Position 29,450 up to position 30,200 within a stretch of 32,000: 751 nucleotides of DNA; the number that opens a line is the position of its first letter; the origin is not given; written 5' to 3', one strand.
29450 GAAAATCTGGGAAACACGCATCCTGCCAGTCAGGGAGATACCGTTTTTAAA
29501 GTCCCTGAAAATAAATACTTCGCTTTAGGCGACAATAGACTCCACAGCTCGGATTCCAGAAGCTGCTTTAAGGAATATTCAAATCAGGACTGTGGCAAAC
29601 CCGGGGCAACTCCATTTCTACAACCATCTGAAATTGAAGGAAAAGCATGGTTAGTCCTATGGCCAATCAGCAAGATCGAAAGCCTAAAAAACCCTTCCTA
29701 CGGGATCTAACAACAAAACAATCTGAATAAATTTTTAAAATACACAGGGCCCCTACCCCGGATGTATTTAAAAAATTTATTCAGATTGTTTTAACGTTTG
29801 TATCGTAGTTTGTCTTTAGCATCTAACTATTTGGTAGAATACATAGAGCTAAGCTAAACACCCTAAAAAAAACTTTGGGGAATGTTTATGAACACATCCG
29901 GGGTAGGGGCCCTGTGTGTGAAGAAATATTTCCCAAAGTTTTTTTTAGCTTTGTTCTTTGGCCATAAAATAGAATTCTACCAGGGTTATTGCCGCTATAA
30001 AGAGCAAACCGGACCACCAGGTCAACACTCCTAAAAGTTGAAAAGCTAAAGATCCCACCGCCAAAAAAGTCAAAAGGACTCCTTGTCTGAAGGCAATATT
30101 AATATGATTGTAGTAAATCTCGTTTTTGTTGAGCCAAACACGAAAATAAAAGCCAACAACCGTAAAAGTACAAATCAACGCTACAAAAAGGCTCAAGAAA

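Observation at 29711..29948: Elaborate nested palindromes in the lepB convergent spacer: two hairpins each displaying one copy of a perfect 24-nt GC-rich inverted repeat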

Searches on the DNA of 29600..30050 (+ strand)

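Call 40: search_rna_families(source=window, start=29600, end=30050, threshold=evalue, max_evalue=10)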
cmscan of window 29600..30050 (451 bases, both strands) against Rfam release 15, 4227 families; matches with E-value up to 10: 31.
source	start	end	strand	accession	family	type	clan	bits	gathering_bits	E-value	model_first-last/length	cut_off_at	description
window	29744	29917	+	RF04130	MIR7996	Gene; miRNA;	-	32.7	119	0.00048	1-190/190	no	MIR7996 microRNA precursor family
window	29697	29809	-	RF04205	MIR2606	Gene; miRNA;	-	32.5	139.7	0.0044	1-165/165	no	MIR2606 microRNA precursor family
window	29707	29800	-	RF04128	MIR8562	Gene; miRNA;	-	31.1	211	0.00064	1-242/242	no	MIR8562 microRNA precursor family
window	29731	29927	+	RF04128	MIR8562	Gene; miRNA;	-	28.6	211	0.0024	1-242/242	no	MIR8562 microRNA precursor family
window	29868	29943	+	RF00693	mir-147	Gene; miRNA;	-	26.8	57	0.0014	1-78/78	no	mir-147 microRNA precursor family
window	29714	29794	+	RF03926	MIR1435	Gene; miRNA;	-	26.2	94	0.092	1-186/186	no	MIR1435 microRNA precursor family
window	29713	29793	-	RF03926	MIR1435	Gene; miRNA;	-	25.2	94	0.15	1-186/186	no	MIR1435 microRNA precursor family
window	29865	29946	+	RF03694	mir-266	Gene; miRNA;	-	24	80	0.025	1-83/83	no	mir-266 microRNA precursor family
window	29708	29796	-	RF04174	MIR4208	Gene; miRNA;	-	24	140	0.21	1-191/191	no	MIR4208 microRNA precursor family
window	29718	29789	-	RF03480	mir-1284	Gene; miRNA;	-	23.4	80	0.063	1-92/92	no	mir-1284 microRNA precursor family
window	29866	29945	-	RF00693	mir-147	Gene; miRNA;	-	23.1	57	0.017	1-78/78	no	mir-147 microRNA precursor family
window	29863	29947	+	RF03839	MIR2599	Gene; miRNA;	-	21.7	120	0.1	1-132/132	no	MIR2599 microRNA precursor family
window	29720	29944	-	RF02578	tsr25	Gene; sRNA;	-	21.6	63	0.016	1-181/181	no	S. aureus tsr25 small RNA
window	29731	29926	+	RF04150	MIR2655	Gene; miRNA;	-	21.1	122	0.44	1-267/267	no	MIR2655 microRNA precursor family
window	29703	29771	-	RF02077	STnc220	Gene; sRNA;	-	20.9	60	0.44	1-79/79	no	Salmonella enterica sRNA STnc220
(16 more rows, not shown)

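Call 43: search_dna_similar(query=window:29700-29960:+, collection=phages, mode=distant, max_evalue=1, max_rows=10)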
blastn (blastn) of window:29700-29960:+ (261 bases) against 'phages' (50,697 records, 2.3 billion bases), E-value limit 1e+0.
Records with a match: 11; places in all: 11; records where one place covers at least 80% of the query: 0.
Best place of each record, by identity: 95-99% 3; 90-95% 2; 80-90% 6.
By first word of the organism name: Clostridium 4; Pelagibacter 2; Synechococcus 2; Staphylococcus 1; Nitratidesulfovibrio 1; Desulfovibrio 1.
By host as written in the record: Clostridium difficile 2; Candidatus Pelagibacter sp H2P3alpha 2; Synechoccus sp. 2; Escherichia coli 1; Clostridium difficile AIU 1; Staphylococcus aureus 1; Nitratidesulfovibrio vulgaris ATCC7757 (synonym: Desulfovibtio vulgaris) 1; Desulfovibrio vulgaris ATCC 7757 1.
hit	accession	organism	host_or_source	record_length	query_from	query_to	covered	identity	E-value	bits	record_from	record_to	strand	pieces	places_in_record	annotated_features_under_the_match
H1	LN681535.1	Clostridium phage phiCD111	Clostridium difficile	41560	11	43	13%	85.7%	9e-1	39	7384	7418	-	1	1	conserved protein of unknown function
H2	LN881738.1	Clostridium phage slur17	Escherichia coli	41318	11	43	13%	85.7%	9e-1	39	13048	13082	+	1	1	hypothetical protein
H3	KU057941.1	Clostridium phage CDSH1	Clostridium difficile AIU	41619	11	43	13%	85.7%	9e-1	39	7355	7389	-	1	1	head-tail connector protein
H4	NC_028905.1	Clostridium phage phiCD111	Clostridium difficile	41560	11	43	13%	85.7%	9e-1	39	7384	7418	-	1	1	head-tail adaptor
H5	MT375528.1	Pelagibacter phage Jormungand EXVC012P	Candidatus Pelagibacter sp H2P3alpha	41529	14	45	12%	87.5%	3e-1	41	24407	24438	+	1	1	internal virion protein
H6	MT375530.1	Pelagibacter phage Ran EXVC014P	Candidatus Pelagibacter sp H2P3alpha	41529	14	45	12%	87.5%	3e-1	41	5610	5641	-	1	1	internal virion protein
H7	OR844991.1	Staphylococcus phage SA 1306 Kay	Staphylococcus aureus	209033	20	44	10%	96.2%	9e-1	40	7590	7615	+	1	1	record has no annotation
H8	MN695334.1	Synechococcus phage B3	Synechoccus sp.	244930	10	35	10%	92.3%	9e-1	39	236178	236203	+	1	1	hypothetical protein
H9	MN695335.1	Synechococcus phage B23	Synechoccus sp.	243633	10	35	10%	92.3%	9e-1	39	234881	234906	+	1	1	hypothetical protein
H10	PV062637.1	Nitratidesulfovibrio phage SRB7757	Nitratidesulfovibrio vulgaris ATCC7757 ...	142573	18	41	9%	95.8%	9e-1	40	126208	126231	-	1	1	record has no annotation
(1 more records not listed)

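Call 44: search_dna_similar(query=window:29700-29960:+, collection=plasmids, mode=distant, max_evalue=1, max_rows=10)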
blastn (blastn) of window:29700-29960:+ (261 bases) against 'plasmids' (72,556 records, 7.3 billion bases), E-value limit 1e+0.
Records with a match: 1; places in all: 1; records where one place covers at least 80% of the query: 0.
Best place of each record, by identity: 90-95% 1.
By first word of the organism name: Legionella 1.
By predicted mobility (MOB-suite, as given by PLSDB): conjugative 1.
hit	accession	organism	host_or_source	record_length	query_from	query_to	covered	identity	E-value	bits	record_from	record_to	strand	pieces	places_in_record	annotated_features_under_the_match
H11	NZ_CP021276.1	Legionella pneumophila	Homo sapiens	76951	167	193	10%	92.6%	8e-1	41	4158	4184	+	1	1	hypothetical protein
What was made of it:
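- Tried and rejected: BLAST of the spacer against phages and plasmids gave only E of about 1 matches to the AT-rich arms (calls 43-44).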

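Call 50: build_rna_model(alignment_id=A2, structure=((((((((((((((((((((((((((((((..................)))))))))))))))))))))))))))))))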
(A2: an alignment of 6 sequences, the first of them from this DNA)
Model R1 built from alignment A2 (6 sequences, 78 columns); structure: as given.
model positions 78; base pairs 30; branch points 0; effective number of sequences 1.42; information 0.725 bits per position. Calibrated on 0.2 Mb of random sequence (short: E-values are rough).
structure used (alignment columns):
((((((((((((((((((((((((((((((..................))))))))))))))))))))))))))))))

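Call 51: search_with_rna_model(model_id=R1, sources=[window, L032, L033, L034, L035, L036, L037, L038, L039, L040, L041, L042, L043, L044], max_evalue=10)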
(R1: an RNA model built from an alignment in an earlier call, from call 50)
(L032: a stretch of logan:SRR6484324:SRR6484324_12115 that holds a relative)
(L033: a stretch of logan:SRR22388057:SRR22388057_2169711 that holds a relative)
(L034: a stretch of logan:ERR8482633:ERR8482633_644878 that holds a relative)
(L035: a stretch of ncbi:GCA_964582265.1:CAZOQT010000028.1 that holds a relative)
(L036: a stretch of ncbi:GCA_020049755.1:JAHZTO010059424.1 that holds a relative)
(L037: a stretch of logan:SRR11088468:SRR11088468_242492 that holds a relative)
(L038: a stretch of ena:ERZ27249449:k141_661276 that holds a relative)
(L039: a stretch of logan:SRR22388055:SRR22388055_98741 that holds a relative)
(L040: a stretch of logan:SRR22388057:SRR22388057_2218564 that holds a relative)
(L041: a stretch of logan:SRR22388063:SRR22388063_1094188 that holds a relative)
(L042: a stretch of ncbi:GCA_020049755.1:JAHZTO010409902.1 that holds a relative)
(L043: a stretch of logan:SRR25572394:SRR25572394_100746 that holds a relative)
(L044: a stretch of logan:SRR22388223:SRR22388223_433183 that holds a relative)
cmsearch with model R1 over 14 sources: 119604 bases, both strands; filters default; matches with E-value up to 10: 19.
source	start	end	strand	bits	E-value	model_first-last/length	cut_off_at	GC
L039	4172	4249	+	101.2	1.2e-20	1-78/78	no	0.32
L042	726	803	-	101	1.4e-20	1-78/78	no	0.26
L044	668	745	+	100.4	1.9e-20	1-78/78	no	0.4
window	29715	29792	+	100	2.3e-20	1-78/78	no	0.28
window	29867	29944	-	96.3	1.7e-19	1-78/78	no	0.4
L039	4172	4249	-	65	3.2e-12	1-78/78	no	0.32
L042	726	803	+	64.4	4.6e-12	1-78/78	no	0.26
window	29715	29792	-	62.5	1.2e-11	1-78/78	no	0.28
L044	668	745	-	59.5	6.2e-11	1-78/78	no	0.4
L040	2700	2751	-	52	3.4e-09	27-78/78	5'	0.44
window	29867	29944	+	50.6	7.3e-09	1-78/78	no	0.4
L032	6379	6428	+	47.6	3.7e-08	1-50/78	3'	0.46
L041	2203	2251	+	46.9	5.4e-08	1-49/78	3'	0.45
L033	2750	2799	+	46.2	7.7e-08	1-50/78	3'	0.44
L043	2276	2357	+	34.5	4.2e-05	1-78/78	no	0.43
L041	2203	2251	-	14.5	1.8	41-78/78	5'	0.45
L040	2700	2751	+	13.8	2.7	1-52/78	3'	0.44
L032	6379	6428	-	12.5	5.5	40-78/78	5'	0.46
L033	2750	2799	-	11.5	9.3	40-78/78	5'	0.44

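Call 53: search_with_rna_model(model_id=R1, source=L043, start=2000, end=2700, max_evalue=1, show_alignments=1)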
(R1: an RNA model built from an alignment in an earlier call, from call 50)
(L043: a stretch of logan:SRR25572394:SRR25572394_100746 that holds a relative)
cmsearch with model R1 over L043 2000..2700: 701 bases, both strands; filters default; matches with E-value up to 1: 1.
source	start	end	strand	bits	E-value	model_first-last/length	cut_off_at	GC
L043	2276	2357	+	34.5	2.5e-07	1-78/78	no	0.43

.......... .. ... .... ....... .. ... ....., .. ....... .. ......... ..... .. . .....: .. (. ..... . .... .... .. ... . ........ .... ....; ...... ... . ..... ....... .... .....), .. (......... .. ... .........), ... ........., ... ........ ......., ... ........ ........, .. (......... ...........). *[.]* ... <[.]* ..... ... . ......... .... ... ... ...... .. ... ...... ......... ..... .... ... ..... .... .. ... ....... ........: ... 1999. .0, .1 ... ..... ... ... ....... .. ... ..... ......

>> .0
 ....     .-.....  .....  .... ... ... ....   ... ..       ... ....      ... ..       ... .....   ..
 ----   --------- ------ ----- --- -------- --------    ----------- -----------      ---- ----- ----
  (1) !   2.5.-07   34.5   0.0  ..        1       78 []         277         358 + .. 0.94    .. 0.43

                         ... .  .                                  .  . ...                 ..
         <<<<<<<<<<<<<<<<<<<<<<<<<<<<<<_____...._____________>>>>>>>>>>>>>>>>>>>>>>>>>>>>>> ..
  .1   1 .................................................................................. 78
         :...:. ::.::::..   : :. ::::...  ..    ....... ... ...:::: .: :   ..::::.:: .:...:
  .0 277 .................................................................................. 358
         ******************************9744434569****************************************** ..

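Call 64: search_with_rna_model(model_id=R1, source=L045, max_evalue=10)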
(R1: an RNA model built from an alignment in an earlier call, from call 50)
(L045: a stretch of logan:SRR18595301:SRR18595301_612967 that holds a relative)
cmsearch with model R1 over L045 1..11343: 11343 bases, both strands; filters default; matches with E-value up to 10: 2.
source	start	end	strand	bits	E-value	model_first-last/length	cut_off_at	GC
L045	11294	11343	+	47.6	3.5e-09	1-50/78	3'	0.46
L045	11294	11343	-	12.5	0.52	40-78/78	5'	0.46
